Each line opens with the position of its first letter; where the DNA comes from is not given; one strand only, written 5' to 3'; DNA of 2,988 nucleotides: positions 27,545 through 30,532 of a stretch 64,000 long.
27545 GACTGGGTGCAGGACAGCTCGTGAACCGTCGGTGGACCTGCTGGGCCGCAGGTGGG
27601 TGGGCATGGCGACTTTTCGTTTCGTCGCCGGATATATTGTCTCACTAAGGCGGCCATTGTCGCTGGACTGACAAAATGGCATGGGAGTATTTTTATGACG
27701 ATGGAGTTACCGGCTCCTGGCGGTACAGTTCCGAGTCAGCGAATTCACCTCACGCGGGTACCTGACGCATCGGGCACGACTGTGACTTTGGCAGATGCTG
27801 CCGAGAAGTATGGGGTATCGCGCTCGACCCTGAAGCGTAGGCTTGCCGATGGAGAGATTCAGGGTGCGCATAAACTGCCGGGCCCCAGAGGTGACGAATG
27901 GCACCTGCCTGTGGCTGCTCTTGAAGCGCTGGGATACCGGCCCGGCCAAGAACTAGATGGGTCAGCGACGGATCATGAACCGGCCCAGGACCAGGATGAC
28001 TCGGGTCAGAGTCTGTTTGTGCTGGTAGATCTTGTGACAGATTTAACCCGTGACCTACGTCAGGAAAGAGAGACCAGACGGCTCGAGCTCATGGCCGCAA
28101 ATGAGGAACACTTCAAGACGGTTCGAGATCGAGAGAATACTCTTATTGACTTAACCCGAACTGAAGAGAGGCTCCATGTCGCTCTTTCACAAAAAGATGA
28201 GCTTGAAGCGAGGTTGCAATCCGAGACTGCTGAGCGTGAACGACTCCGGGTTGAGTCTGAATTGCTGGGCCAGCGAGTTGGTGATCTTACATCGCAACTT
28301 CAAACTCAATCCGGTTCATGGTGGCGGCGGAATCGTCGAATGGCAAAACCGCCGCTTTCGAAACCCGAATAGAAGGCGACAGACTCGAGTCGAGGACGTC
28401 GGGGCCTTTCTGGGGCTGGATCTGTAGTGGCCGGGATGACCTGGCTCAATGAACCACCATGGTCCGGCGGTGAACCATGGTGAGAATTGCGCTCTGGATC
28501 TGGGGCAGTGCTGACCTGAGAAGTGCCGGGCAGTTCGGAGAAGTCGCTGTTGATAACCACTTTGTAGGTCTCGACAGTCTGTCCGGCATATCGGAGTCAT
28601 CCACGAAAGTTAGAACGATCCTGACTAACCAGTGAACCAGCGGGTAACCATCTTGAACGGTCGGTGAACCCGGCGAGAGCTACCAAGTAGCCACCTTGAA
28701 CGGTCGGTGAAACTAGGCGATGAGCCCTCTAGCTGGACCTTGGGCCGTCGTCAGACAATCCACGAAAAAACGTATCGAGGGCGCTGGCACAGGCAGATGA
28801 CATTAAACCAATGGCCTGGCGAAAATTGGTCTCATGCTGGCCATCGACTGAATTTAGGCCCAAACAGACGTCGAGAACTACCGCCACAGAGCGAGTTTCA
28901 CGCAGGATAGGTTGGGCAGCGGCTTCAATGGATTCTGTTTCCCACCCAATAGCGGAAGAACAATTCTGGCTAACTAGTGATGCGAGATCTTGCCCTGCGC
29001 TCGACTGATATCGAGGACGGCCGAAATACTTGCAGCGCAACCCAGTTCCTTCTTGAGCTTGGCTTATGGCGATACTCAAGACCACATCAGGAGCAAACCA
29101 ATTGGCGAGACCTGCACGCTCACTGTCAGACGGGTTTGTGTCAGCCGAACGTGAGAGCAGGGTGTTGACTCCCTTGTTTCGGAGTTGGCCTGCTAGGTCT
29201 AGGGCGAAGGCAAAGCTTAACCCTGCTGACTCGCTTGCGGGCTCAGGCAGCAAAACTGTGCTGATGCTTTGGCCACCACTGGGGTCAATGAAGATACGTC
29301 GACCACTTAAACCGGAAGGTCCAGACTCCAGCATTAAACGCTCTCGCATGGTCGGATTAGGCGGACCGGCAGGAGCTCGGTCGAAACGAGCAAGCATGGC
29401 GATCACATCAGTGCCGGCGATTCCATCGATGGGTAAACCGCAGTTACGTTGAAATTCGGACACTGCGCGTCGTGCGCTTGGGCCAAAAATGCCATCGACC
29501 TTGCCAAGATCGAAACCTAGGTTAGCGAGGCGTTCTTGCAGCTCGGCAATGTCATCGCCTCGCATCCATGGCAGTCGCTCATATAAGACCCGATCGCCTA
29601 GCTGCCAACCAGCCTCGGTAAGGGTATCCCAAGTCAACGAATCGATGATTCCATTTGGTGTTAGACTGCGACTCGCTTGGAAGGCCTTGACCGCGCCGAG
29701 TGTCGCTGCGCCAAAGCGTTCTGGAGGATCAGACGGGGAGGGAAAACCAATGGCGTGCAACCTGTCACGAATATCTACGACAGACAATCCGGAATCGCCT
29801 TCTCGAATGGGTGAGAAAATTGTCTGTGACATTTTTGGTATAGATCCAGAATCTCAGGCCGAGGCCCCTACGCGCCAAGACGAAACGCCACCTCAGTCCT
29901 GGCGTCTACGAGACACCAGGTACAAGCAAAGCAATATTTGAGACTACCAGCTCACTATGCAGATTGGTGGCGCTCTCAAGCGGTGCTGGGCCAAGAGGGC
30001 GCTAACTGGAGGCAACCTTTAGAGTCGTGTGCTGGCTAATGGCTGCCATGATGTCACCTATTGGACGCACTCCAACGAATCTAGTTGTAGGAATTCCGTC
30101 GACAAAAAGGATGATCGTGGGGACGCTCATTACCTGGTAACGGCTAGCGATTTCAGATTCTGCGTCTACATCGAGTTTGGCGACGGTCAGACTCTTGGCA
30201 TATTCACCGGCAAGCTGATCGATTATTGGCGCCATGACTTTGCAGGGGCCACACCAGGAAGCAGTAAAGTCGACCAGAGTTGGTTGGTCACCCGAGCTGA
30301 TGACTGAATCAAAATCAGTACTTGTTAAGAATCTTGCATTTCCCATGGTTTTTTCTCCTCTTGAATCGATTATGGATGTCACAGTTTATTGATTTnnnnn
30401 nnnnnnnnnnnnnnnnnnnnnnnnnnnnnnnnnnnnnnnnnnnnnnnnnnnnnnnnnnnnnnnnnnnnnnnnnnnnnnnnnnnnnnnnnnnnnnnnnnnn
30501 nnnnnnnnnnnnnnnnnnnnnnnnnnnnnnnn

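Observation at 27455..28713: Same-strand RTGAACC / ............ motif arrays bracketing an HTH plus coiled-coil gene next to parAB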

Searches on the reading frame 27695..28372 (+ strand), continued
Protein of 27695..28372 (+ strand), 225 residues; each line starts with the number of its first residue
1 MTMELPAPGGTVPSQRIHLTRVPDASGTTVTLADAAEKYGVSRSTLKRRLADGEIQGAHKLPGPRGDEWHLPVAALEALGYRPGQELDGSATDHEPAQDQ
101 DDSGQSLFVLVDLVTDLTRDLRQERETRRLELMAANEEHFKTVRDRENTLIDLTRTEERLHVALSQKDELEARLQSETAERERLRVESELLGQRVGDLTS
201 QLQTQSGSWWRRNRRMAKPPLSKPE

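Call 67: predict_structure(alignment_id=A1)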
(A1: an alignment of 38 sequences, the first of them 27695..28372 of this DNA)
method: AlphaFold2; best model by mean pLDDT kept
length: 225 residues; sequences in the alignment: 38
mean_pLDDT: 86.9   pTM: 0.52
mean pLDDT of the five models: 86.9, 86.9, 86.2, 86.2, 86.2
residues with pLDDT >= 90: 151; 70-90: 32; 50-70: 32; < 50: 10
segments of 3 or more residues with pLDDT < 50: 94-96
pLDDT, mean of each block of 10 residues (from residue 1): 75 59 68 95 96 96 95 95 70 49 77 96 97 96 97 97 98 98 98 97 92 81 63
secondary structure, 60 per line:
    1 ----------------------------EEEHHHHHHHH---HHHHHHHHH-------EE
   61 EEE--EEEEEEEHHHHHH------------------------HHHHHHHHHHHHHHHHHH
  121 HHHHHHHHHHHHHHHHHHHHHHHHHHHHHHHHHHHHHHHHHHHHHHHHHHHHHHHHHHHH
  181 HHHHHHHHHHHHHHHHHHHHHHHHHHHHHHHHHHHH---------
elements in order: E29-31 H32-39 H43-51 E59-63 E66-72 H73-78 H103-216
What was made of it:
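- On Xis/BldC-type HTH_17 proteins: The protein has 225 aa and one helix spanning 103-216 (call 67).
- On RacA / pSK1 Par / RocS: AlphaFold model (call 67).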

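Call 70: fold_search(model_id=the predicted structure, library=pdb)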
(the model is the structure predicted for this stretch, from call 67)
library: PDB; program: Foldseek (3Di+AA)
matches with E <= 10: 794; with E <= 0.001: 0
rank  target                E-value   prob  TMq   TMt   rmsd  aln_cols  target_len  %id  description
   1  6amk_B                7.8e-02  0.99  0.19  0.68   2.7        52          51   21  Structure of Streptomyces venezuelae BldC-whiI opt complex (released 2018-03-28)
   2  2nyx_B                1.0e-01  0.72  0.18  0.25   7.4        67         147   25  Crystal structure of RV1404 from Mycobacterium tuberculosis (released 2006-12-05)
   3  6ama_Y                1.2e-01  0.97  0.18  0.60   2.7        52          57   21  Structure of S. coelicolor/S. venezuelae BldC-smeA-ssfA complex to 3.09 Angstrom (released 2018-03-28)
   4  5z7b_B                1.3e-01  0.51  0.17  0.19   8.6        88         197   19  Crystal structure of the VanR transcription factor in complex with vanillate (released 2018-08-29)
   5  6j0e_B                1.4e-01  0.44  0.17  0.28  14.3        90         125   12  Structures of two ArsR As(III)-responsive repressors: implications for the mechanism of derepression (released 2019-07-03)
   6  3voe_A                1.5e-01  0.72  0.17  0.27   4.5        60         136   20  Crystal Structure of wild type MarR (apo form) from E.coli (released 2013-03-06)
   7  6ama_H                1.6e-01  0.95  0.18  0.61   2.8        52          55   21  Structure of S. coelicolor/S. venezuelae BldC-smeA-ssfA complex to 3.09 Angstrom (released 2018-03-28)
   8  3vod_A                1.6e-01  0.72  0.17  0.27   4.6        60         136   20  Crystal Structure of mutant MarR C80S from E.coli (released 2013-03-06)
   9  6ama_B                1.7e-01  0.95  0.18  0.61   2.7        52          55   21  Structure of S. coelicolor/S. venezuelae BldC-smeA-ssfA complex to 3.09 Angstrom (released 2018-03-28)
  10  6ama_P                1.7e-01  0.89  0.19  0.58   3.8        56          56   18  Structure of S. coelicolor/S. venezuelae BldC-smeA-ssfA complex to 3.09 Angstrom (released 2018-03-28)
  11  7kjl                  1.7e-01  0.57  0.17  0.25   6.0        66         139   18  Crystal structure of the MarR family transcriptional regulator from Variovorax paradoxus bound to Salicylic acid (released 2021-12-01)
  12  9e71_BW               1.8e-01  0.51  0.15  0.39   3.7        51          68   24  Cryo-EM structure of the Pyrobaculum calidifontis 70S ribosome (released 2024-11-20)
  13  6amk_A                2.0e-01  0.93  0.18  0.64   2.8        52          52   21  Structure of Streptomyces venezuelae BldC-whiI opt complex (released 2018-03-28)
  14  7kfs                  2.0e-01  0.54  0.17  0.25   6.0        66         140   18  Crystal structure of the MarR family transcriptional regulator from Variovorax paradoxus bound to Benzoic Acid (released 2021-11-10)
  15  5z7b_A                2.0e-01  0.44  0.17  0.19   9.1        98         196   15  Crystal structure of the VanR transcription factor in complex with vanillate (released 2018-08-29)
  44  5i44_A                4.1e-01  0.84  0.18  0.52   3.3        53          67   17  Structure of RacA-DNA complex; P21 form (released 2016-05-04)
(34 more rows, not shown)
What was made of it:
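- On RacA / pSK1 Par / RocS: RacA 5i44 matches with probability 0.84 and TM 0.52 (call 70).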

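Call 78: find_related_loci(query=A2, collection=viral_contigs, flank=6000)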
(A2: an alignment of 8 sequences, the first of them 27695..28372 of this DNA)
Query A2 (225 aa) in viral_contigs; peptide patterns used: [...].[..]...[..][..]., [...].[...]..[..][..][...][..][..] (x = any residue, [..] = any of these).
72 stretches matched a pattern, but none encodes a relative of the query by tblastn (E <= 1e-3).

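Call 86: search_protein_families(library=pfam, proteins=[L108:1054-1764:+, L108:1976-2590:+, L108:2583-3254:+, L108:3496-4365:+, L095:2017-2808:+, L095:2860-4053:+, L092:675-1358:+, L088:5157-5846:+, L087:6720-7457:+], max_evalue=0.1)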
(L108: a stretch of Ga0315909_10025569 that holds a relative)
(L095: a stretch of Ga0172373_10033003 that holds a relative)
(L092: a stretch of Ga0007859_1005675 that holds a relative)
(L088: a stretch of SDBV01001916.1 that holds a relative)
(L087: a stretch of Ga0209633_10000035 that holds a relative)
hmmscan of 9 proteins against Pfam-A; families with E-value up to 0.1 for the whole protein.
L108:1054-1764:+ (236 aa): 5 families
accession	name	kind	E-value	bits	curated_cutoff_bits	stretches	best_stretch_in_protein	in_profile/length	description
PF12728.13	HTH_17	-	6.1e-07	30.1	27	1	107-158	2-48/51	Helix-turn-helix domain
PF20432.4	Xre-like-HTH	-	0.069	13.9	25.8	0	105-130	22-46/63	Antitoxin Xre-like helix-turn-helix domain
PF09339.16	HTH_IclR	-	0.075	13.3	22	1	101-126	13-38/52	IclR helix-turn-helix domain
PF08281.18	Sigma70_r4_2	-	0.085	13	25.7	0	107-132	27-52/54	Sigma-70, region 4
PF13412.12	HTH_24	-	0.086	12.9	21.9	0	106-129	17-40/48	Winged helix-turn-helix DNA-binding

L108:1976-2590:+ (204 aa): 4 families
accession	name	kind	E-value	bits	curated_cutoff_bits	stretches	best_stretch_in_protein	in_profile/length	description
PF00805.28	Pentapeptide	-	1.8e-71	235.6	20.2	7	159-196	1-38/40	Pentapeptide repeats (8 copies)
PF13599.13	Pentapeptide_4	-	9.5e-28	96.5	38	4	85-160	2-77/78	Pentapeptide repeat region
PF13576.12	Pentapeptide_3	-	7.3e-21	74.6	27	4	69-109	4-47/48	Pentapeptide repeats (9 copies)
PF25296.1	Decapeptide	-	2.2e-13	50.3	45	3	35-100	6-71/74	Decapeptide repeat region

L108:2583-3254:+ (223 aa): 0 families

L108:3496-4365:+ (289 aa): 9 families
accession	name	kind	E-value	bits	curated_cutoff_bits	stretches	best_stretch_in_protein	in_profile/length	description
PF12324.14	HTH_15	-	0.00016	22.2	27.2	1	35-78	18-60/74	Helix-turn-helix domain of alkylmercury lyase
PF08221.17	HTH_9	-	0.0018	18.8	23.4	1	53-78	27-52/62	RNA polymerase III subunit RPC82 helix-turn-helix domain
PF07730.19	HisKA_3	-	0.0026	18.7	24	1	26-78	13-64/68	Histidine kinase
PF09339.16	HTH_IclR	-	0.0051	17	22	1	34-83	3-48/52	IclR helix-turn-helix domain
PF13551.12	HTH_29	-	0.019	15.5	28.1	1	55-92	14-51/64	Winged helix-turn helix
PF13814.12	Replic_Relax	-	0.025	15.1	25.3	1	55-97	11-54/191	Replication-relaxation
PF09105.16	SelB-wing_1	-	0.032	14.4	25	1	55-83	19-47/59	Elongation factor SelB, winged helix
PF05633.16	ROH1-like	-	0.062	12.8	21.5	1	64-144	144-226/384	Protein ROH1-like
PF00392.27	GntR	-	0.063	13.4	27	0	56-84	27-55/64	Bacterial regulatory proteins, gntR family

L095:2017-2808:+ (263 aa): 0 families

L095:2860-4053:+ (397 aa): 5 families
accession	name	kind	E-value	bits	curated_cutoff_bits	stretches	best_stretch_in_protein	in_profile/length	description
PF13481.12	AAA_25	-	1.4e-14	54.6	27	1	83-235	29-194/195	AAA domain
PF00154.27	RecA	-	0.0013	18.6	27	1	85-128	50-93/262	recA bacterial DNA recombination protein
PF06745.19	ATPase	-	0.0028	17.5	26.6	1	84-142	16-75/231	KaiC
PF13479.12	AAA_24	-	0.08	13.2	27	0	90-193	5-77/195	AAA domain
PF13191.12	AAA_16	-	0.089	13.7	32.6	0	86-233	23-143/167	AAA ATPase domain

L092:675-1358:+ (227 aa): 4 families
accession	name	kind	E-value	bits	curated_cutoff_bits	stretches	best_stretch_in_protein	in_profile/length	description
PF00239.26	Resolvase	-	1.1e-35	123.3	23.3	1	12-159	2-144/145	Resolvase, N terminal domain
PF07508.19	Recombinase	-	2.4e-06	28.1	21.1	1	177-220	10-53/102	Recombinase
PF13384.12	HTH_23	-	0.013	15.8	24.6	1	171-195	4-28/50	Homeodomain-like domain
PF18458.6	XPB_DRD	-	0.026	14.8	26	1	176-200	28-52/57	Xeroderma pigmentosum group B helicase damage recognition domain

L088:5157-5846:+ (229 aa): 0 families

L087:6720-7457:+ (245 aa): 0 families

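Call 99: search_protein_families(library=phrogs, proteins=[window:27695-28372:+, P0002, L091:4217-4720:+, L108:1054-1764:+, L108:2583-3254:+, L108:3496-4365:+], max_evalue=0.01)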
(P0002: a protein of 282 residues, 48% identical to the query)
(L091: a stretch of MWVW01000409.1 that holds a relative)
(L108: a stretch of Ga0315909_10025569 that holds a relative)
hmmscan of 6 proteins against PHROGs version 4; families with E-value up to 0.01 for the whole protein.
window:27695-28372:+ (225 aa): 4 families
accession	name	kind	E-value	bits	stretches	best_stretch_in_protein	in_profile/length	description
phrog_66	-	integration and excision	0.00011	23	1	28-157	92-209/412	excisionase and transcriptional regulator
phrog_1840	-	integration and excision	0.00023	22.6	1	29-97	6-69/90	excisionase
phrog_2474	-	transcription regulation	0.0036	18.2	0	20-112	39-91/118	MerR-like transcriptional regulator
phrog_1729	-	unknown function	0.0085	17.1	0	20-58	83-121/142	-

P0002 (282 aa): 3 families
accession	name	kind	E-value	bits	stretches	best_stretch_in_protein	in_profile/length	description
phrog_66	-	integration and excision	3.4e-06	28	1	75-207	87-216/412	excisionase and transcriptional regulator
phrog_10045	-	DNA, RNA and nucleotide metabolism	1.2e-05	26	1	80-133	19-68/74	HTH DNA binding protein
phrog_1840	-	integration and excision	0.0013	20.2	1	83-153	8-80/90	excisionase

L091:4217-4720:+ (167 aa): 3 families
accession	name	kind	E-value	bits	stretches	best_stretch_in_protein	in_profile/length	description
phrog_57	-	head and packaging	1.8e-05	25.6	1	22-133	6-115/199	terminase small subunit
phrog_66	-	integration and excision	0.0014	19.4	1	17-115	82-175/412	excisionase and transcriptional regulator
phrog_1840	-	integration and excision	0.0045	18.4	0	27-105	5-78/90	excisionase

L108:1054-1764:+ (236 aa): 1 family
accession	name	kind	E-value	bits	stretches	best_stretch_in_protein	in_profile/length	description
phrog_66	-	integration and excision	4.9e-08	34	1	92-192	79-177/412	excisionase and transcriptional regulator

L108:2583-3254:+ (223 aa): 0 families

L108:3496-4365:+ (289 aa): 2 families
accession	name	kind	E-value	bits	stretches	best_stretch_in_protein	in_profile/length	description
phrog_270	-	DNA, RNA and nucleotide metabolism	0.0078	16.6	0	40-98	53-109/383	replication initiation protein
phrog_186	-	DNA, RNA and nucleotide metabolism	0.0086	16.8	0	23-82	38-91/308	DnaD-like helicase loader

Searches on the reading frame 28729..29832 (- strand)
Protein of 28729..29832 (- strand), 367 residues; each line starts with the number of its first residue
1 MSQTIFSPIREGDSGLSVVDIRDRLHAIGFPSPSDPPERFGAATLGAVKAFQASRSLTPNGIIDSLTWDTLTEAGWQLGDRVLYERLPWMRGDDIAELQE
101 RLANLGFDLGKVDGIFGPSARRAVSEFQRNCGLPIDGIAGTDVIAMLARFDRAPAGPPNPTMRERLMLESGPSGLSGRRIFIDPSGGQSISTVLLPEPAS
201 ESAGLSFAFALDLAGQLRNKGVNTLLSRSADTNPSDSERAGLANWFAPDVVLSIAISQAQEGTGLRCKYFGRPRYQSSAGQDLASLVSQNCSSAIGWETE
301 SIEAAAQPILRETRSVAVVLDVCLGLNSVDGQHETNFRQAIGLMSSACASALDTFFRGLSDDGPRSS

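Call 8: search_protein_families(library=pfam, proteins=[window:28729-29832:-], max_evalue=0.01)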
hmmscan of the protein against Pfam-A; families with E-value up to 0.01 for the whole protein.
window:28729-29832:- (367 aa): 3 families
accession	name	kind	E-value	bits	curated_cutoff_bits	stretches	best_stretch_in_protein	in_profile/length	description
PF01471.23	PG_binding_1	-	1.8e-30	105.3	23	2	91-147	1-57/57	Putative peptidoglycan binding domain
PF01520.23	Amidase_3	-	1.2e-09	39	27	1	204-326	24-147/174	N-acetylmuramoyl-L-alanine amidase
PF09374.15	PG_binding_3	-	0.0095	16.5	24.6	0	97-128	5-33/76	Predicted Peptidoglycan domain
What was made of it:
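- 28729..29832 (-): cwlM-like gene with PG_binding_1 and Amidase_3 domains (context). Its 3' end abuts the downstream spacer. Call 8.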

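Call 23: search_protein_families(library=ncbifam, proteins=[window:28729-29832:-], max_evalue=0.01)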
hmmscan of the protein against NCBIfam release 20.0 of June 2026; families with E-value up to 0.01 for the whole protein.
window:28729-29832:- (367 aa): 8 families
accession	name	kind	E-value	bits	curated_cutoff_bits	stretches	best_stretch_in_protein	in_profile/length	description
TIGR02869.1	spore_SleB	equivalog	3.5e-23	82.6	236.5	2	91-148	12-69/201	spore cortex-lytic enzyme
NF052335.1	PdgHdaseHSB129560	equivalog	1.4e-10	41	500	1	11-146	202-327/330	peptidoglycan hydrolase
NF052336.1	PdgHdaseHSB100310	equivalog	6.3e-10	38.9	500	1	11-144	187-310/316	peptidoglycan hydrolase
NF004786.0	PRK06132.1-3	equivalog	2.5e-08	33.1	329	1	93-138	221-266/418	hypothetical protein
NF052377.1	lmo1851_S41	exception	2.4e-07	29.8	725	1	93-145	391-443/468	lmo1851 family serine protease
TIGR03979.1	His_Ser_Rich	equivalog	1.7e-05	24.9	121.65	1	95-144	134-183/190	His-Xaa-Ser repeat protein HxsA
NF038140.1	amidase_Rv3717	exception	6.1e-05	22.6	335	1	206-273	71-141/233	Rv3717 family N-acetylmuramoyl-L-alanine amidase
NF038080.1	PG_bind_siph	domain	0.0026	18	55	0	11-72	9-75/76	peptidoglycan-binding protein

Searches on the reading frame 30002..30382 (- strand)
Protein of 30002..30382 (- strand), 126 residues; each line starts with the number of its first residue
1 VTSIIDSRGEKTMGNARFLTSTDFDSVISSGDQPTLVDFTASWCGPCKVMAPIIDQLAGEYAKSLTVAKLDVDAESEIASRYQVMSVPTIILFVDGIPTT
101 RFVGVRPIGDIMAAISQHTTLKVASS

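Call 9: search_protein_families(library=pfam, proteins=[window:30002-30382:-], max_evalue=0.01)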
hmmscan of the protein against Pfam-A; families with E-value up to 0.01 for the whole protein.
window:30002-30382:- (126 aa): 9 families
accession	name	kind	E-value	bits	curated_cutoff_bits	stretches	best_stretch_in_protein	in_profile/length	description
PF00085.26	Thioredoxin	-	2.1e-27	95.6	23.5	1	18-116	4-102/103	Thioredoxin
PF13098.12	Thioredoxin_2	-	3e-07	31.2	27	1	32-108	5-97/104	Thioredoxin-like domain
PF14595.12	Thioredoxin_9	-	1.4e-06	28.7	25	1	22-98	30-109/129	Thioredoxin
PF13905.12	Thioredoxin_8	-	4.5e-05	24.1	27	0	33-65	2-36/94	Thioredoxin-like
PF04756.19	OST3_OST6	-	0.00012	22.1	27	1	19-93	16-102/294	OST3 / OST6 family, transporter family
PF13192.12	Thioredoxin_3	-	0.00053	20.4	24.8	1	43-96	9-57/76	Thioredoxin domain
PF13728.12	TraF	-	0.001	19.4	23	1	36-96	133-202/224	F plasmid transfer operon protein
PF13899.12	Thioredoxin_7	-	0.0014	19.1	27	1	33-52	18-37/83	Thioredoxin-like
PF07449.17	HyaE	-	0.0047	17.4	22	1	56-99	52-96/108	Hydrogenase-1 expression protein HyaE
